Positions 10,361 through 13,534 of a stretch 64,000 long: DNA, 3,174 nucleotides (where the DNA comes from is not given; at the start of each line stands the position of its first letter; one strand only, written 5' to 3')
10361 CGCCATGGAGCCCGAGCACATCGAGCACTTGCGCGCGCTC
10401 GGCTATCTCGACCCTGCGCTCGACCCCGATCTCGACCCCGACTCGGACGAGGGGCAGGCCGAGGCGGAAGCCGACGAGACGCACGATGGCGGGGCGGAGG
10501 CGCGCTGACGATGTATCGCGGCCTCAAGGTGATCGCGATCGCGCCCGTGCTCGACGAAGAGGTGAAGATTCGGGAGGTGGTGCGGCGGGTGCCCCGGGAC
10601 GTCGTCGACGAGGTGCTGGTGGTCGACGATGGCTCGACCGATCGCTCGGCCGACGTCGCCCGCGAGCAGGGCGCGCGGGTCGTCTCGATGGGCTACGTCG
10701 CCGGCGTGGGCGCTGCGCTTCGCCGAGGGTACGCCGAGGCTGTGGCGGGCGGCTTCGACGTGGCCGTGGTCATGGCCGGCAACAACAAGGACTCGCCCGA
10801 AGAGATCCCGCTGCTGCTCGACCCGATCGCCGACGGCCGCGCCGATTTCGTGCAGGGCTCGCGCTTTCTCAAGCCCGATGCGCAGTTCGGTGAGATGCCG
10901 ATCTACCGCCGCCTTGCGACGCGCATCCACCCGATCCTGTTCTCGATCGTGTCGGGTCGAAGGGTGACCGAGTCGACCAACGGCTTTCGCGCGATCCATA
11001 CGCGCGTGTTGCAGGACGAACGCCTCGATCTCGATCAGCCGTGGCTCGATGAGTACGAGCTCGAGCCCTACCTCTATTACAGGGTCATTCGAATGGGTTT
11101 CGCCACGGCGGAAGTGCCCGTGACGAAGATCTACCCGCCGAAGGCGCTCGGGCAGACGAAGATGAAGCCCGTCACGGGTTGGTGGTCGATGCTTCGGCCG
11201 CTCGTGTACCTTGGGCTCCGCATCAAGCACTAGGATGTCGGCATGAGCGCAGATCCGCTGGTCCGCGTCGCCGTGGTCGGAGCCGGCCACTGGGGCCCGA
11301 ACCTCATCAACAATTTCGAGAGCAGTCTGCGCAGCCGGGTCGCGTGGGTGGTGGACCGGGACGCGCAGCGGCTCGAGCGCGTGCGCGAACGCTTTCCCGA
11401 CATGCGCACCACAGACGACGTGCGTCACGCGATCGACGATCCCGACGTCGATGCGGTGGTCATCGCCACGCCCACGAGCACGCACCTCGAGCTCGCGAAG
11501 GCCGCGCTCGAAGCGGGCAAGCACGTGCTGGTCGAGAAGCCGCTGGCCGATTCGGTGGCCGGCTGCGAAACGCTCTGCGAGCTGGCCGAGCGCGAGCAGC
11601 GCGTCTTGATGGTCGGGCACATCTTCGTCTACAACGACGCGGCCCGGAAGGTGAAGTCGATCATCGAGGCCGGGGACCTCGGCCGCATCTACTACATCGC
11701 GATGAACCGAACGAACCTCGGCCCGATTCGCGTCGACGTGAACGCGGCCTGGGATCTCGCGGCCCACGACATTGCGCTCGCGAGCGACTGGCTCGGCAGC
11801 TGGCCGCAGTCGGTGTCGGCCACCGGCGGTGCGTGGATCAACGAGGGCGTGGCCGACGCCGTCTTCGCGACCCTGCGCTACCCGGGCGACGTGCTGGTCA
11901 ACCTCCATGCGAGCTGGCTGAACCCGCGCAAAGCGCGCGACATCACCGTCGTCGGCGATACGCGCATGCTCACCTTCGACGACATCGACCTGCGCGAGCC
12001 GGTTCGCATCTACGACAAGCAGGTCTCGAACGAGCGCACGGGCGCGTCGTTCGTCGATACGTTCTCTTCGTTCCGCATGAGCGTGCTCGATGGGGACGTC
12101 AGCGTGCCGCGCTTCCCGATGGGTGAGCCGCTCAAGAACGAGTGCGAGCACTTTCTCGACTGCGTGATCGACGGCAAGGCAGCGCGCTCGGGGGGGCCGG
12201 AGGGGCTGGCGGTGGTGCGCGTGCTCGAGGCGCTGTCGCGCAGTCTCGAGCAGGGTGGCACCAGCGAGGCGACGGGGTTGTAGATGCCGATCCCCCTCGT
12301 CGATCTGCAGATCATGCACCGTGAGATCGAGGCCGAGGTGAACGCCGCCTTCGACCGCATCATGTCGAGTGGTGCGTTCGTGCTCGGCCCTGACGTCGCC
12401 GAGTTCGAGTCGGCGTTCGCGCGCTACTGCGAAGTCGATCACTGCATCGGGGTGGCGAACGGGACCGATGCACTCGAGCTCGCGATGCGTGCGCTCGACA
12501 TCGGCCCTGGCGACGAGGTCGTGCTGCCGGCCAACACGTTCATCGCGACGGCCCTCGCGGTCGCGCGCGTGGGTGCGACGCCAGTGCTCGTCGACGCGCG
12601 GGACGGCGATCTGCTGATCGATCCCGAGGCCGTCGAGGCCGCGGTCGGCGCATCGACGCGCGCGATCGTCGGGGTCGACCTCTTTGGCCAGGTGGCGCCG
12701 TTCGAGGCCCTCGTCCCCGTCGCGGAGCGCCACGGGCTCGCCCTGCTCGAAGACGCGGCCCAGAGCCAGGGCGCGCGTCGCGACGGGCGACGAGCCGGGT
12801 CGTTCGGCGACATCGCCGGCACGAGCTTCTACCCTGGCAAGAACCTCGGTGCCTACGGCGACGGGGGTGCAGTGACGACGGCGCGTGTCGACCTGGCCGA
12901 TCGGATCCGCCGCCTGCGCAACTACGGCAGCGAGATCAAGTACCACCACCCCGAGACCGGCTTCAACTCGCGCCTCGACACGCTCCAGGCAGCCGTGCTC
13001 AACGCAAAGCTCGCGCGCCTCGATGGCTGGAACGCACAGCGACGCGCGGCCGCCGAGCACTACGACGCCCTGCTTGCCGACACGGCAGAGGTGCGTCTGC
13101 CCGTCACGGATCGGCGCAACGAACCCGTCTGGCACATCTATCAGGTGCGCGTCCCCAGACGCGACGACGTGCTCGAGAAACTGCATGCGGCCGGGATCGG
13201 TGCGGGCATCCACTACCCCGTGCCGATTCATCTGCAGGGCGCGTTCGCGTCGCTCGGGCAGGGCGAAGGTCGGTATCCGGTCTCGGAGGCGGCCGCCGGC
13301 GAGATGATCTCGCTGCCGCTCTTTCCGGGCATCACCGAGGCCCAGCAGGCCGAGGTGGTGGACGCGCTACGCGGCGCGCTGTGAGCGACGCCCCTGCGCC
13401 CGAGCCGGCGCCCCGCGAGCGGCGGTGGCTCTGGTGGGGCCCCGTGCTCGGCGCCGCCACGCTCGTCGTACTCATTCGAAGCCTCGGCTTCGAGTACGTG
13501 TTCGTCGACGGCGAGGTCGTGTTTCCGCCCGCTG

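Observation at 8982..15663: Arn-like amino-sugar operon ending in an STT3/AglB-family enzyme whose WWDYG box is replaced by HPNLG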

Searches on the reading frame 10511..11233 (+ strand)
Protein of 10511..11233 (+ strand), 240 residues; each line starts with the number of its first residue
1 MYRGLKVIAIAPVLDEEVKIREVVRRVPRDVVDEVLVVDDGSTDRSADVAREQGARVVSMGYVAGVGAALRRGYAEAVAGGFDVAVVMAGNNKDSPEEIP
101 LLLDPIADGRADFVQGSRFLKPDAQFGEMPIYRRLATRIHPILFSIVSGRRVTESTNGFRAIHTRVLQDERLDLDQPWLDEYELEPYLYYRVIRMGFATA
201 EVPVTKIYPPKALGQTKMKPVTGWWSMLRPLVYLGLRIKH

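Call 3: search_protein_families(library=pfam, proteins=[window:10511-11233:+], max_evalue=0.01)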
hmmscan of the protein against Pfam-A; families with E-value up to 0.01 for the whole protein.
window:10511-11233:+ (240 aa): 1 family
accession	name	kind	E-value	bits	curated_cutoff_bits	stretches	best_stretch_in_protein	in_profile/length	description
PF00535.33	Glycos_transf_2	-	1e-11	45.5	23.3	1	10-134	3-131/168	Glycosyl transferase family 2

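Call 4: search_protein_families(library=ncbifam, proteins=[window:10511-11233:+], max_evalue=0.01)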
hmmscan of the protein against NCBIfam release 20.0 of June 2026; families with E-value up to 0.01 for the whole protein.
window:10511-11233:+ (240 aa): 9 families
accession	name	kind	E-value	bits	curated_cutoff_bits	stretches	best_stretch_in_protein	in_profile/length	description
TIGR04182.1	glyco_TIGR04182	equivalog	9.8e-25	87.5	325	1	7-222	2-205/293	S-layer glycoprotein N-glycosyltransferase AglJ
NF041391.1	DPhHxTase_Halo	equivalog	3.2e-19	68.8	375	1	16-229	6-203/213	dolichyl-phosphate hexose transferase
NF058614.1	PPMAGASynPpgS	equivalog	3.7e-18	65.8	370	1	9-169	4-164/226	polyprenyl-phospho-N-acetylgalactosaminyl synthase PpgS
NF010496.0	PRK13915.1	equivalog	2.1e-09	36.9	262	1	5-70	31-108/307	glucosyl-3-phosphoglycerate synthase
TIGR04283.1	glyco_like_mftF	equivalog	1.8e-06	27.7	182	1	10-77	4-71/221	TIGR04283 family arsenosugar biosynthesis glycosyltransferase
NF007986.1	PRK10714.1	equivalog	2.5e-06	26.8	529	1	6-164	7-166/316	undecaprenyl-phosphate 4-deoxy-4-formamido-L-arabinose transferase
NF041865.1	EpsU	equivalog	0.00051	19.2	700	1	33-90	71-130/394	exopolysaccharide biosynthesis GT2 family glycosyltransferase EpsU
NF053846.1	glyco_with_XrtP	equivalog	0.0023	16.7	520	1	11-111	47-146/440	XrtP-associated glycosyltransferase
NF007482.0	PRK10073.1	equivalog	0.0044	16.1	423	1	33-85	34-90/334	glycosyltransferase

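Call 48: search_solved_structures(query=window:10511-11233:+, max_evalue=0.001)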
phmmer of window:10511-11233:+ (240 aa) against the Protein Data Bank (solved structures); distinct sequences matched with E-value up to 0.001: 8.
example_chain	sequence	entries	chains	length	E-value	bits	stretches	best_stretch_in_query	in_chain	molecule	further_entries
5mlz_A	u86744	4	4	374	1.6e-11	47.7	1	2-172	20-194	Dolichol monophosphate mannose synthase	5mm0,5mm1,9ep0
9bhc_C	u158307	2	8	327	4.5e-05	26.6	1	6-151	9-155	Undecaprenyl-phosphate 4-deoxy-4-formamido-L-arabinose transferase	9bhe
8vxh_A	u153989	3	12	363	5.7e-05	26.2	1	6-151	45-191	Undecaprenyl-phosphate 4-deoxy-4-formamido-L-arabinose transferase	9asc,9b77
9hwj_A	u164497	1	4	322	0.00019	24.5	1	6-126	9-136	Undecaprenyl-phosphate 4-deoxy-4-formamido-L-arabinose transferase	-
4y6n_A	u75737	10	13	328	0.00025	24.1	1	6-111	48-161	Glucosyl-3-phosphoglycerate synthase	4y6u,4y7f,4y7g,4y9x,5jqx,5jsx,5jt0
3e25_A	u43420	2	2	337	0.00026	24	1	6-111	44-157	Putative uncharacterized protein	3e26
4ddz_A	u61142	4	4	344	0.00028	24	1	6-111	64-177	GLUCOSYL-3-PHOSPHOGLYCERATE SYNTHASE (GpgS) | Glucosyl-3-phosphoglycerate synthase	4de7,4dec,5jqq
3ckj_A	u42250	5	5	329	0.00042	23.4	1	6-111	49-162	Putative uncharacterized protein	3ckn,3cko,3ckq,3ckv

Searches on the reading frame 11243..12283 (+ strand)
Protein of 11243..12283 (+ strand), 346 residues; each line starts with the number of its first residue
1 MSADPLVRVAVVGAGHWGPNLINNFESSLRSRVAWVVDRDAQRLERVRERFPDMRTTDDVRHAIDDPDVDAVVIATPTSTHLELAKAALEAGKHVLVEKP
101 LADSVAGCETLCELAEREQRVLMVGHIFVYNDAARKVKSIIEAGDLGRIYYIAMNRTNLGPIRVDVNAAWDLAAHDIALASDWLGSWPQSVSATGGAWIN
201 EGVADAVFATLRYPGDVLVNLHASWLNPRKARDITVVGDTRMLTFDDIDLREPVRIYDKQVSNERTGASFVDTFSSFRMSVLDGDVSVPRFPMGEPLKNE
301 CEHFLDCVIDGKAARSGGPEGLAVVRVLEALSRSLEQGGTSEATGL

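Call 3: search_protein_families(library=pfam, proteins=[window:11243-12283:+], max_evalue=0.01)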
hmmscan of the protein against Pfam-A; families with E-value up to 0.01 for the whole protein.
window:11243-12283:+ (346 aa): 9 families
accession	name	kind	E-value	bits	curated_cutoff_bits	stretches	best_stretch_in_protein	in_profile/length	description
PF01408.29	GFO_IDH_MocA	-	1.3e-29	103.8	24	1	7-126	1-120/120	Oxidoreductase family, NAD-binding Rossmann fold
PF22725.1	GFO_IDH_MocA_C3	-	7e-16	58.8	27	1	135-242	2-122/124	GFO/IDH/MocA C-terminal domain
PF02894.22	GFO_IDH_MocA_C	-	1.6e-11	44.8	22.9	1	138-339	1-214/218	Oxidoreductase family, C-terminal alpha/beta domain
PF03447.22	NAD_binding_3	-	8.2e-06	27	24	1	26-120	14-111/116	Homoserine dehydrogenase, NAD binding domain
PF01118.30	Semialdhyde_dh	-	0.00019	22.2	26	1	8-95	1-93/121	Semialdehyde dehydrogenase, NAD binding domain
PF01488.26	Shikimate_DH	-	0.001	19.6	24.3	1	8-82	14-89/138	Shikimate / quinate 5-dehydrogenase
PF03807.23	F420_oxidored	-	0.0042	18.1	21.6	1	8-93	1-86/94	NADP oxidoreductase coenzyme F420-dependent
PF02629.25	CoA_binding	-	0.0055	17.9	22.3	0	8-94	5-89/97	CoA binding domain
PF03435.24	Sacchrp_dh_NADP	-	0.0056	17.4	25.1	0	9-96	1-96/129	Saccharopine dehydrogenase NADP binding domain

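Call 4: search_protein_families(library=ncbifam, proteins=[window:11243-12283:+], max_evalue=0.01)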
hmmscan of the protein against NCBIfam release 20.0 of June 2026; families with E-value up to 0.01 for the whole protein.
window:11243-12283:+ (346 aa): 23 families
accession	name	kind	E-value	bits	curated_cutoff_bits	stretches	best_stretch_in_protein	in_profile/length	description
NF040723.1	UDP-GlcNAcDh_Arch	equivalog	8.9e-47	160.1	450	2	7-262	1-252/302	UDP-N-acetylglucosamine 3-dehydrogenase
TIGR04380.1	myo_inos_iolG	equivalog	9.7e-33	113.4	355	1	7-248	2-255/330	inositol 2-dehydrogenase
NF041392.1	XylDh_Gfo6_Halo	equivalog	2.6e-24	85.7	350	1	4-156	14-170/350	D-xylose 1-dehydrogenase Gfo6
NF008607.0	PRK11579.1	subfamily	8.8e-23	80.8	330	1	44-158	40-154/346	oxidoreductase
NF052479.1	LevoglcsnDh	equivalog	1.1e-19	70.4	650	1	35-150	40-155/386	levoglucosan dehydrogenase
NF058561.1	BT_2158_fam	equivalog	1.8e-17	63.1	750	1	8-152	37-180/487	glycoside 3-dehydrogenase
NF052679.1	InsChiInosDhIolG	equivalog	1.4e-16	60.4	540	1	7-158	3-157/343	bifunctional inositol 2-dehydrogenase/D-chiro-inositol 1-dehydrogenase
NF058563.1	BT_2159_fam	equivalog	4.9e-16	58.7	650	1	7-153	1-147/350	disaccharide 3-dehydrogenase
NF007574.0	PRK10206.1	equivalog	7.1e-15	54.9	352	1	32-152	30-149/345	oxidoreductase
TIGR03023.1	WcaJ_sugtrans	equivalog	0.00017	21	410.75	1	8-87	131-212/453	undecaprenyl-phosphate glucose phosphotransferase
NF003992.0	PRK05472.2-1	equivalog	0.00018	20.7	226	1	8-93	100-185/249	redox-sensing transcriptional repressor Rex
NF009825.0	PRK13302.1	equivalog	0.00056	19.5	253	1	2-119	2-116/271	aspartate dehydrogenase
NF009830.0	PRK13304.1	equivalog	0.001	18.6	267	1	7-97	2-90/265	aspartate dehydrogenase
NF003989.0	PRK05472.1-3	equivalog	0.0018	18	177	1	3-92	82-171/215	redox-sensing transcriptional repressor Rex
NF003995.0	PRK05472.2-4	subfamily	0.0021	17.6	126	1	7-92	84-169/213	redox-sensing transcriptional repressor Rex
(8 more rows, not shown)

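Call 46: search_solved_structures(query=window:11243-12283:+, max_evalue=1e-10)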
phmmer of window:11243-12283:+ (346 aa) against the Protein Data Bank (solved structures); distinct sequences matched with E-value up to 1e-10: 53.
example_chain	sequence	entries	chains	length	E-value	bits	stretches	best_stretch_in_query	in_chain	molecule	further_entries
3c1a_A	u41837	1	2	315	6.7e-25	90.9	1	6-248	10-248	Putative oxidoreductase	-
3e82_A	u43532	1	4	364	1.9e-22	82.9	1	7-338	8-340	Putative oxidoreductase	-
5a02_A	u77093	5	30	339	1.2e-21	80.3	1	9-150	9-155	ALDOSE-ALDOSE OXIDOREDUCTASE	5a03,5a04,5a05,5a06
1evj_A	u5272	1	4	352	1.4e-21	80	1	10-157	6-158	GLUCOSE-FRUCTOSE OXIDOREDUCTASE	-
9azo_A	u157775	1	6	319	4.8e-21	78.2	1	6-271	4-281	PmdC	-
1ofg_A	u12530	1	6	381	7.6e-21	77.6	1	8-157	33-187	GLUCOSE-FRUCTOSE OXIDOREDUCTASE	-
1ryd_A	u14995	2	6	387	8e-21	77.5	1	8-157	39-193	glucose-fructose oxidoreductase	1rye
1h6a_A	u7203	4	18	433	1.2e-20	77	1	8-157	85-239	PRECURSOR FORM OF GLUCOSE-FRUCTOSE OXIDOREDUCTASE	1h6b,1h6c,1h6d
7bvj_A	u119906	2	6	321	1.2e-19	73.7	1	7-248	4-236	Oxidoreductase, NAD-binding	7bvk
4fb5_A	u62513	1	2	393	1.4e-19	73.5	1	29-155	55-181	Probable oxidoreductase protein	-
3ezy_A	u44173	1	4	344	6e-18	68.1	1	7-206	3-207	Dehydrogenase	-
6ktj_A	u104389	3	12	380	8.3e-17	64.3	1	27-154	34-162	Scyllo-inositol dehydrogenase with L-glucose dehydrogenase activity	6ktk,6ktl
5ya8_A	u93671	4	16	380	8.7e-17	64.3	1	27-154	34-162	Scyllo-inositol dehydrogenase with L-glucose dehydrogenase activity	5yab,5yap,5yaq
6jw6_A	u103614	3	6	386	6.2e-16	61.4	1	7-170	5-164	Dehydrogenase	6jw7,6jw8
3gdo_A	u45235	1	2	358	5.1e-15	58.4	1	42-336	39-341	Uncharacterized oxidoreductase yvaA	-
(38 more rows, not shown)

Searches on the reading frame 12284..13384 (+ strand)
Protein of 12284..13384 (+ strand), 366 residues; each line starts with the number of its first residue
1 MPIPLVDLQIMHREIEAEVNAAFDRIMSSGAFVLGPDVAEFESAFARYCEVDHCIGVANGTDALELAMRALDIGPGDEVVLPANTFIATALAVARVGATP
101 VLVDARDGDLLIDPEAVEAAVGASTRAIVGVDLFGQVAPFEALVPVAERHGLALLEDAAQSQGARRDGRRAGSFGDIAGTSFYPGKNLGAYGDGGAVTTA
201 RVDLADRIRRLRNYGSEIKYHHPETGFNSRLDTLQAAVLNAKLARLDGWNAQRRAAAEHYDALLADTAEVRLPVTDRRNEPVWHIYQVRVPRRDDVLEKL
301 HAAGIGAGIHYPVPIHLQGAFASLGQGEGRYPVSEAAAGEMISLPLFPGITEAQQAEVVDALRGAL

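Call 3: search_protein_families(library=pfam, proteins=[window:12284-13384:+], max_evalue=0.01)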
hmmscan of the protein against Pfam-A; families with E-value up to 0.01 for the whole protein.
window:12284-13384:+ (366 aa): 4 families
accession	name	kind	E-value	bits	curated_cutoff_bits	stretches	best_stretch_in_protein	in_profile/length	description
PF01041.23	DegT_DnrJ_EryC1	-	4.8e-113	378.5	19.8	1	15-363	3-360/360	DegT/DnrJ/EryC1/StrS aminotransferase family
PF00155.27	Aminotran_1_2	-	8.3e-05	22.4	19.7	1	28-211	33-244/361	Aminotransferase class I and II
PF00266.25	Aminotran_5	-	0.0012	18.3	21.5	1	55-163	65-181/371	Aminotransferase class-V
PF01212.27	Beta_elim_lyase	-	0.0075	16.1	27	0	36-159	32-170/288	Beta-eliminating lyase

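Call 4: search_protein_families(library=ncbifam, proteins=[window:12284-13384:+], max_evalue=0.01)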
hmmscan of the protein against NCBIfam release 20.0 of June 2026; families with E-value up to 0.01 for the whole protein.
window:12284-13384:+ (366 aa): 20 families
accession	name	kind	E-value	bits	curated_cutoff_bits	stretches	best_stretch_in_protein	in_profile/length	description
TIGR03588.1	PseC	equivalog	3.5e-68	230.2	423.5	1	14-364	8-378/380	UDP-4-amino-4,6-dideoxy-N-acetyl-beta-L-altrosamine transaminase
NF008658.2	PRK11658.1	equivalog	2.1e-57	194.5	631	1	15-363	12-374/379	UDP-4-amino-4-deoxy-L-arabinose aminotransferase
NF008687.0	PRK11706.1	equivalog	2.4e-56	191.1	375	1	43-363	38-371/375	dTDP-4-amino-4,6-dideoxygalactose transaminase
TIGR04181.1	NHT_00031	hypoth_equivalog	1.3e-53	182.2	420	1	34-345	28-357/359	LegC family aminotransferase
TIGR04427.1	PLP_DesI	equivalog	2.5e-52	178.3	650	1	35-363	51-380/390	dTDP-4-dehydro-6-deoxyglucose aminotransferase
TIGR02379.1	ECA_wecE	subfamily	1.4e-43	149.1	434.85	1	52-362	47-371/376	dTDP-4-amino-4,6-dideoxy-D-glucose transaminase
NF011936.0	PRK15407.1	equivalog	1e-39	136.5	423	2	10-216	44-252/440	lipopolysaccharide biosynthesis protein RfbH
NF005816.0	PRK07682.1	equivalog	8.2e-08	31.3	620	1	48-129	87-168/390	aminotransferase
NF004770.0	PRK06108.1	subfamily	1.1e-06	27.7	422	1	43-177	88-229/396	pyridoxal phosphate-dependent aminotransferase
NF005817.0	PRK07683.1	equivalog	1.2e-06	27.5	575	1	54-129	92-166/387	aminotransferase A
NF004621.0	PRK05957.1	equivalog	1.6e-06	27.1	498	1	55-131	92-167/389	pyridoxal phosphate-dependent aminotransferase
NF006488.0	PRK08912.1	equivalog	1.3e-05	24.3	498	1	58-129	94-164/387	aminotransferase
NF005732.0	PRK07550.1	equivalog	2.3e-05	23.6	366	1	61-157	103-205/389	aminotransferase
NF041364.1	GntC_guanitoxin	equivalog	6.1e-05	22.1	415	1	60-129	68-139/356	guanitoxin biosynthesis PLP-dependent (S)-gamma-hydroxy-L-arginine cyclodehydratase GntC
NF005588.0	PRK07309.1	equivalog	7.6e-05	21.8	576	1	55-129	95-168/391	pyridoxal phosphate-dependent aminotransferase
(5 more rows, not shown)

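Call 47: search_solved_structures(query=window:12284-13384:+, max_evalue=1e-30)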
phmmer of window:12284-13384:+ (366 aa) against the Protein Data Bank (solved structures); distinct sequences matched with E-value up to 1e-30: 39.
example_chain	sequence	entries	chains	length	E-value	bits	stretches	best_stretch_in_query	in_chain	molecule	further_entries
2oga_A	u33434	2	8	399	1.3e-109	369.8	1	3-363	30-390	Transaminase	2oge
3frk_A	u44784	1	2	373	6.3e-101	341.2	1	3-362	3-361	QdtB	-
7b0d_A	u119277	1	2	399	1.4e-85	290.8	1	3-355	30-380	Glutamine--scyllo-inositol transaminase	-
3nyu_A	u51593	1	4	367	5e-82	279.1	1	3-354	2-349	Aminotransferase WbpE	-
3nu7_A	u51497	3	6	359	5.1e-82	279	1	3-354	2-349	Aminotransferase WbpE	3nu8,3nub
4qgr_A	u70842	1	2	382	1.3e-81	277.7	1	5-364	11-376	DegT/DnrJ/EryC1/StrS aminotransferase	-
7n63_A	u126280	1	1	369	3.3e-81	276.4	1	4-354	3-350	Putative aminotransferase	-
3nys_A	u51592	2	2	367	3.6e-81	276.3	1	3-354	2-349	Aminotransferase WbpE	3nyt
8e75_A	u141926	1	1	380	1e-79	271.5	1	5-350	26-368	DegT/DnrJ/EryC1/StrS aminotransferase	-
8e77_A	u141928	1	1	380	1e-79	271.5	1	5-350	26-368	DegT/DnrJ/EryC1/StrS aminotransferase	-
5u1z_A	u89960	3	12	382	2.3e-76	260.4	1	12-362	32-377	Putative aminotransferase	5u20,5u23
5u21_A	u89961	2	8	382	1.6e-75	257.7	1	12-362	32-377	Putative aminotransferase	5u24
3uwc_A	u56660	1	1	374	7.7e-70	239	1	3-359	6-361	Nucleotide-sugar aminotransferase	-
3bn1_A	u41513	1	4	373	1e-57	199.1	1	34-362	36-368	Perosamine synthetase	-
3dr7_A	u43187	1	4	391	1.2e-57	198.9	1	34-362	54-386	Putative perosamine synthetase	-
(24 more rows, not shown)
